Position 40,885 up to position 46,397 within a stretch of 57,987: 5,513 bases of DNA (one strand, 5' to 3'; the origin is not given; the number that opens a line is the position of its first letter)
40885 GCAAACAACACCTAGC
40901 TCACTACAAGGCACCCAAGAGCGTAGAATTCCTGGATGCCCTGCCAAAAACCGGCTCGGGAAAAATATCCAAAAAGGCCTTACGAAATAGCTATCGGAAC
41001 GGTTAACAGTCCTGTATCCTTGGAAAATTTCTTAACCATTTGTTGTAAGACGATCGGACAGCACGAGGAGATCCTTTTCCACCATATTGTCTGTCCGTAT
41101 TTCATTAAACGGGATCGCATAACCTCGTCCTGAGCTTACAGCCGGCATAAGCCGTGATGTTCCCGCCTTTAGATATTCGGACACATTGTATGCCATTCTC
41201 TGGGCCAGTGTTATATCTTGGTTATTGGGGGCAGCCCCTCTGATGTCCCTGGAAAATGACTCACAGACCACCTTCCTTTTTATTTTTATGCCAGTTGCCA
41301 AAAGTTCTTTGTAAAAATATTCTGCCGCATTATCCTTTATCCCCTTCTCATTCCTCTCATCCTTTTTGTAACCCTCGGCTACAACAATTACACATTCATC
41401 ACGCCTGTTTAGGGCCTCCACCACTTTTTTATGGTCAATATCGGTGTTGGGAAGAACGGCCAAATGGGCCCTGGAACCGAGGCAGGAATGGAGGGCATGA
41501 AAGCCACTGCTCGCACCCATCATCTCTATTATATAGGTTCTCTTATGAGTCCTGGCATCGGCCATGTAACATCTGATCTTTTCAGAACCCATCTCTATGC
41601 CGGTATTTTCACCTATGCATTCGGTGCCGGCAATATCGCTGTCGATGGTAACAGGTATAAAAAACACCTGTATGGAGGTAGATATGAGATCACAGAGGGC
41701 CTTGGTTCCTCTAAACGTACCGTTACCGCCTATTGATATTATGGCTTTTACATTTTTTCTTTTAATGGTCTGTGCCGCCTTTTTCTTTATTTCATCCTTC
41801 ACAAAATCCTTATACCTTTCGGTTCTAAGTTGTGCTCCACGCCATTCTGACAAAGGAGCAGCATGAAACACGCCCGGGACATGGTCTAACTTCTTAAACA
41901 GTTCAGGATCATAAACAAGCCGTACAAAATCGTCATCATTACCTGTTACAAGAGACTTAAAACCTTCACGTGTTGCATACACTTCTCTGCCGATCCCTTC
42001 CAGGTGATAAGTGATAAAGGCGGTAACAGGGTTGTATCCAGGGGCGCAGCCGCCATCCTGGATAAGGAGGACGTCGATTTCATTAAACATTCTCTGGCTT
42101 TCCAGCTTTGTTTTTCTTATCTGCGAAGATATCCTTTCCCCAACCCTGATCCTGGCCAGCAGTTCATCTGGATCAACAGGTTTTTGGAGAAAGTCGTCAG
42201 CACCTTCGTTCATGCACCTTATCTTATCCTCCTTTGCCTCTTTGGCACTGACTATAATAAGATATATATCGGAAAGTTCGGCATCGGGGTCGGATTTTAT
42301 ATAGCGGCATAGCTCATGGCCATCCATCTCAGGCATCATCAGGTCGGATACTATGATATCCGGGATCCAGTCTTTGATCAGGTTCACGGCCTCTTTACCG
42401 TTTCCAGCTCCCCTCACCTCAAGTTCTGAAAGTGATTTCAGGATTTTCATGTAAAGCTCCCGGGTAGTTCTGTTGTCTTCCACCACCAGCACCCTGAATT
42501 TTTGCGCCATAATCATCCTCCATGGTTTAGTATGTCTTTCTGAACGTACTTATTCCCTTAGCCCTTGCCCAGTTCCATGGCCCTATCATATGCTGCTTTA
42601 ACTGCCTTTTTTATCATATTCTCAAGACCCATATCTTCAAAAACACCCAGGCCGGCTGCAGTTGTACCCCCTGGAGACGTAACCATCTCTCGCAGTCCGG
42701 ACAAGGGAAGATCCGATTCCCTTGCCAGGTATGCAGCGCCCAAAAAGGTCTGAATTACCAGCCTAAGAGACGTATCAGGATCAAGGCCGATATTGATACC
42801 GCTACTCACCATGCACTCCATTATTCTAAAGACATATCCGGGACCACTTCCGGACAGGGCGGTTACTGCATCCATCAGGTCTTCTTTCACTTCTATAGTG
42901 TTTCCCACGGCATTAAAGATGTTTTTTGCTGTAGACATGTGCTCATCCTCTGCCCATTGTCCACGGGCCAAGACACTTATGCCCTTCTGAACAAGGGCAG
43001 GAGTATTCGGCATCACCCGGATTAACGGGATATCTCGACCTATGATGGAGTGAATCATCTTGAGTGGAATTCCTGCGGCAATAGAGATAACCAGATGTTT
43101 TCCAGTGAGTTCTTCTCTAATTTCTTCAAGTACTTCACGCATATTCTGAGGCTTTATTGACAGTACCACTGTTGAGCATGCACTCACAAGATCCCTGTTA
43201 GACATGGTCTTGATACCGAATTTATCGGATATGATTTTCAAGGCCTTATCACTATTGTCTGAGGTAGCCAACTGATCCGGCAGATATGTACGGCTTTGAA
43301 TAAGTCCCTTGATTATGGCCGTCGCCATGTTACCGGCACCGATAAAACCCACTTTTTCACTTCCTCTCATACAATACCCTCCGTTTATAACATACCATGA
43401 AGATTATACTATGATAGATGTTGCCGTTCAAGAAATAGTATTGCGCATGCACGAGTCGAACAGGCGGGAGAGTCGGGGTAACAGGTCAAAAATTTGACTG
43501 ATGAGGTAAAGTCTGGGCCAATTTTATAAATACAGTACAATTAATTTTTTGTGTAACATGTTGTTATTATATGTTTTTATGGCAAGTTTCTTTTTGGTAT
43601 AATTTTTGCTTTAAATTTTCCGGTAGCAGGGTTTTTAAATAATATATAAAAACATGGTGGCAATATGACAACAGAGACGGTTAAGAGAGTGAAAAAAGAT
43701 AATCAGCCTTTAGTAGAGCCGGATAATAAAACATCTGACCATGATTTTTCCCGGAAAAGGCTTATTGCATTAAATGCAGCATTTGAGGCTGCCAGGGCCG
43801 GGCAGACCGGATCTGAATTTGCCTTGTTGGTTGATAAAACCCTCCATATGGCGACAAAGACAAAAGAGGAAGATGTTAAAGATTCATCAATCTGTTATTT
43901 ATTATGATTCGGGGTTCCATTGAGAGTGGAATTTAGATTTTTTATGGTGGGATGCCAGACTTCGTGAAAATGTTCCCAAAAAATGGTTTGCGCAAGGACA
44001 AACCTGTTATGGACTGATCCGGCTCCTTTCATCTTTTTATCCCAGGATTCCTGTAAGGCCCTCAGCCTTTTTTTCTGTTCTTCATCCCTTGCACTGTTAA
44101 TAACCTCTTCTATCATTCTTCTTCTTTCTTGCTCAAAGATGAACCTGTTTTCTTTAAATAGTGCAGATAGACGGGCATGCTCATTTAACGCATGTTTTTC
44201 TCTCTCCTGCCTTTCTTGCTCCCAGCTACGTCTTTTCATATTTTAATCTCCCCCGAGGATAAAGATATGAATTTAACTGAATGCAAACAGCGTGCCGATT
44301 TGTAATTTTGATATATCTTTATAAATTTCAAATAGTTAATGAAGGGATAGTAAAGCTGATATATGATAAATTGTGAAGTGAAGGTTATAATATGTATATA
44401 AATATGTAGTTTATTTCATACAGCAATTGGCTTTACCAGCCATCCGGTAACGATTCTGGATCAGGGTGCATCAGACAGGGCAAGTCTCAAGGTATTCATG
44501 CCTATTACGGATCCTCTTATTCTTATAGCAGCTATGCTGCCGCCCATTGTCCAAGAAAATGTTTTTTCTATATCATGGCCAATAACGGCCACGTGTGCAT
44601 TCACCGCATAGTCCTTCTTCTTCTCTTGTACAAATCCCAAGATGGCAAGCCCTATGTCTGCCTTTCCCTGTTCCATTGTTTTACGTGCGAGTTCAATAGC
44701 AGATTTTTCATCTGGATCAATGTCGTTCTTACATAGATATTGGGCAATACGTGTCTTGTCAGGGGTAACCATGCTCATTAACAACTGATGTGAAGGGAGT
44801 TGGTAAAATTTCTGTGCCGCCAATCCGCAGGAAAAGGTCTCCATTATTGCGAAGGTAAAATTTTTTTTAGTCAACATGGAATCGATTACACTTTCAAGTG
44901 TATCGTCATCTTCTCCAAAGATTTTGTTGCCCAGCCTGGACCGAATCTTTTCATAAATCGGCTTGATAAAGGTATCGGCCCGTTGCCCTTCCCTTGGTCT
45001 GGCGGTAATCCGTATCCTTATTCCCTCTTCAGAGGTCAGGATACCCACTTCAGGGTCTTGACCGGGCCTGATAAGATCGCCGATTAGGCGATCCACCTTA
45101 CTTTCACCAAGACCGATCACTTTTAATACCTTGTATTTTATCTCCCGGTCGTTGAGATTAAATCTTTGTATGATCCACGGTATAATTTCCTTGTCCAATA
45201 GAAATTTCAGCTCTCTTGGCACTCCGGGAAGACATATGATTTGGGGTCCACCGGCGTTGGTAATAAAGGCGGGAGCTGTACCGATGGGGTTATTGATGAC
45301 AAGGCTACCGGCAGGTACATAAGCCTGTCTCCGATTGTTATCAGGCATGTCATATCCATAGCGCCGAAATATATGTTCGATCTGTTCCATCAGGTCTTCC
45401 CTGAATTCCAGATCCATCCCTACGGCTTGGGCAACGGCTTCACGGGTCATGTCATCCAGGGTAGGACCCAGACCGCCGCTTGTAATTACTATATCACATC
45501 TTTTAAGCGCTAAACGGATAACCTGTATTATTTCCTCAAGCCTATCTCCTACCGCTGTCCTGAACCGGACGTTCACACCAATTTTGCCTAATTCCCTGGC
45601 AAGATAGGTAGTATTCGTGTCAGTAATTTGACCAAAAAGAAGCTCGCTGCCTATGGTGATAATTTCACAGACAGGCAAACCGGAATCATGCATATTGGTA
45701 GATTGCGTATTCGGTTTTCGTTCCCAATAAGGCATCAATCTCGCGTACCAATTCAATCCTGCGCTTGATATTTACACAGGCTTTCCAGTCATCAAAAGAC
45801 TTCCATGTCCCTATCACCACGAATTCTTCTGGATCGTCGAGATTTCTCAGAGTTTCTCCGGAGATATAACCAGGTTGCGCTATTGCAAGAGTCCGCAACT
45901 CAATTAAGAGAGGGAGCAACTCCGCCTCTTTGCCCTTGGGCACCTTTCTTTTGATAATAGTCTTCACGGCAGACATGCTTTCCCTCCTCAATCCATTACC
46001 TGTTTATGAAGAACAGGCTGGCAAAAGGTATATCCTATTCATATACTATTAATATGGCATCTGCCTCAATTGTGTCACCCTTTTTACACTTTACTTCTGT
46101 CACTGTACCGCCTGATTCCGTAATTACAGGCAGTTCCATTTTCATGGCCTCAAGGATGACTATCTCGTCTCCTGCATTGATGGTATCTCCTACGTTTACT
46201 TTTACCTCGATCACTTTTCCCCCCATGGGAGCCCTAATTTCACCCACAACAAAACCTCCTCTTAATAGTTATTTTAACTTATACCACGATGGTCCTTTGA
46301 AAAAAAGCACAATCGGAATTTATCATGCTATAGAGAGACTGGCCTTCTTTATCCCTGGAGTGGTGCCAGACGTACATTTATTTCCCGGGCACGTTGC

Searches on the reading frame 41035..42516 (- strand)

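Call 17: search_protein_families(library=pfam, proteins=[window:41035-42516:-], max_evalue=0.00001)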
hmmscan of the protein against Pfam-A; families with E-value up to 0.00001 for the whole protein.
window:41035-42516:- (494 aa): 2 families
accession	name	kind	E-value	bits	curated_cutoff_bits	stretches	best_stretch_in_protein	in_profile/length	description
PF00365.25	PFK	-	1.9e-48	165.7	30.9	1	149-447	2-275/277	Phosphofructokinase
PF00072.30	Response_reg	-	6.3e-28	97.6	30.2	1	9-124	1-111/111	Response regulator receiver domain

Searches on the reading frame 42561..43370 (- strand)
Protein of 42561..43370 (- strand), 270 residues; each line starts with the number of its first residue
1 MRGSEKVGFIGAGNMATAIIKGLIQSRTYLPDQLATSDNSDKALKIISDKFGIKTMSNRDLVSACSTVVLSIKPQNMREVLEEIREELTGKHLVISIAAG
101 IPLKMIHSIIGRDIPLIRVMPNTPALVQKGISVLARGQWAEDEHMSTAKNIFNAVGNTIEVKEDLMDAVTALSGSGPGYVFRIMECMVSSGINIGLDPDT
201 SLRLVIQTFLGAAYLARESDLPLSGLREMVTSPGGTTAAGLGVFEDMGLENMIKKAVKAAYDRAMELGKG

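Call 17: search_protein_families(library=pfam, proteins=[window:42561-43370:-], max_evalue=0.00001)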
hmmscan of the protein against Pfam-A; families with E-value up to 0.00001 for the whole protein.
window:42561-43370:- (270 aa): 2 families
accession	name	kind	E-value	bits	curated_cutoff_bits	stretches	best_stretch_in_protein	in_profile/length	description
PF14748.11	P5CR_dimer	-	1.9e-34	118.5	25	1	163-267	1-105/105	Pyrroline-5-carboxylate reductase dimerisation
PF03807.23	F420_oxidored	-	1.3e-17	64.6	21.6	1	6-100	1-94/94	NADP oxidoreductase coenzyme F420-dependent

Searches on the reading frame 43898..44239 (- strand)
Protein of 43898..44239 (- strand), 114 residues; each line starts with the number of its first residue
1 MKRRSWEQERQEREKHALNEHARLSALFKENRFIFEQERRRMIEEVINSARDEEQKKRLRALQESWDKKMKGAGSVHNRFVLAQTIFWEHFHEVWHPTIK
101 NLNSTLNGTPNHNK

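Call 60: search_protein_families(library=pfam, proteins=[window:43898-44239:-], max_evalue=0.000001)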
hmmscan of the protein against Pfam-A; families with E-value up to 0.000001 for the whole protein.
window:43898-44239:- (114 aa): 1 family
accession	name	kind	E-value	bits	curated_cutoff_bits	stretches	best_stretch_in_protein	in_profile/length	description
PF11333.13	DUF3135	-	3.2e-09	37.4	22.7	1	22-93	6-76/81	Protein of unknown function (DUF3135)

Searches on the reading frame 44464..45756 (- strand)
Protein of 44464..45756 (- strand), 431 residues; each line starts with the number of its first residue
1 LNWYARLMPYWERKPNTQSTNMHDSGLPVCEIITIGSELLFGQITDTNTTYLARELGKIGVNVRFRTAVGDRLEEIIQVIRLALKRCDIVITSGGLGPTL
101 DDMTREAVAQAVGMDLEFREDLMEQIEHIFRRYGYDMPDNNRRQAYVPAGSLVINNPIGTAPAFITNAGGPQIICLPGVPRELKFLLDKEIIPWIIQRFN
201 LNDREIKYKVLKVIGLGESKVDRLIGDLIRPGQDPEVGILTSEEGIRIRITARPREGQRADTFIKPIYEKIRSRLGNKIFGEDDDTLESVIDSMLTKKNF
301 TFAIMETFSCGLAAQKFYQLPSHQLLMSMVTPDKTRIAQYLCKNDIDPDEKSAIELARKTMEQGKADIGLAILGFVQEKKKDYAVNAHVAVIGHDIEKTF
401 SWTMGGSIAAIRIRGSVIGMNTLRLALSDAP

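Call 60: search_protein_families(library=pfam, proteins=[window:44464-45756:-], max_evalue=0.000001)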
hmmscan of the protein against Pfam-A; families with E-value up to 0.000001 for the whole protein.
window:44464-45756:- (431 aa): 2 families
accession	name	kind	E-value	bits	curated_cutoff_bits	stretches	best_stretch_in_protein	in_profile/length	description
PF00994.29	MoCF_biosynth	-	1.8e-34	119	26.6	1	31-195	1-142/144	Probable molybdopterin binding domain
PF18146.6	CinA_KH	-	1.4e-19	70.4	27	1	209-281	2-73/73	Damage-inducible protein CinA KH domain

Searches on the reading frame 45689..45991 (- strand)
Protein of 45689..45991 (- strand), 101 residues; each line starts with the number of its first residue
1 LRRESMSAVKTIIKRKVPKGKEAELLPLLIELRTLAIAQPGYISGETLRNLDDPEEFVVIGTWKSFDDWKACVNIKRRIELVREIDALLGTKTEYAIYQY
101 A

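Call 60: search_protein_families(library=pfam, proteins=[window:45689-45991:-], max_evalue=0.000001)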
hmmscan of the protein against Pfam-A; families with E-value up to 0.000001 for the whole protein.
window:45689-45991:- (101 aa): 1 family
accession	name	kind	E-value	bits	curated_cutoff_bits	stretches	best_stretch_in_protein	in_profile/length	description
PF03992.22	ABM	-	6.8e-09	36.2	23.1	1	11-71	4-65/78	Antibiotic biosynthesis monooxygenase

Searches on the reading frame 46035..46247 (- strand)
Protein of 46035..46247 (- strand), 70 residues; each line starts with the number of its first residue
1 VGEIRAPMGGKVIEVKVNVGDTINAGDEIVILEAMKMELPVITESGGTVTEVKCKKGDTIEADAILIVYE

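Call 70: search_protein_families(library=pfam, proteins=[window:46035-46247:-], max_evalue=0.01)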
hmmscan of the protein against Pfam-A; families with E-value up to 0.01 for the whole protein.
window:46035-46247:- (70 aa): 7 families
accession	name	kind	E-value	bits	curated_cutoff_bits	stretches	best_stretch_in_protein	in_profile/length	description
PF00364.28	Biotin_lipoyl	-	2.7e-19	69.2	22.1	1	3-67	2-71/73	Biotin-requiring enzyme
PF13533.13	Biotin_lipoyl_2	-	1.5e-05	25.1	29.8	0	4-30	3-29/32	Biotin-lipoyl like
PF16576.10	HlyD_D23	-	6.4e-05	22.8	30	0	3-33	110-140/214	Barrel-sandwich domain of CusB or HlyD membrane-fusion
PF13437.12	HlyD_3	-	0.00026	22.1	22.2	1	4-33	2-31/106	HlyD family secretion protein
PF01597.25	GCV_H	-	0.0033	17.8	22.2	1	8-54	29-76/122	Glycine cleavage H-protein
PF13692.12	Glyco_trans_1_4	-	0.0077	16.9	27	1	28-52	90-114/142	Glycosyl transferases group 1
PF03793.24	PASTA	-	0.0081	16.5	23.2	0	10-31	39-60/64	PASTA domain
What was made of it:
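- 46035..46247 (-): 70-aa biotin carrier (GcdC-like). Pfam Biotin_lipoyl, 69 bits (call 70).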
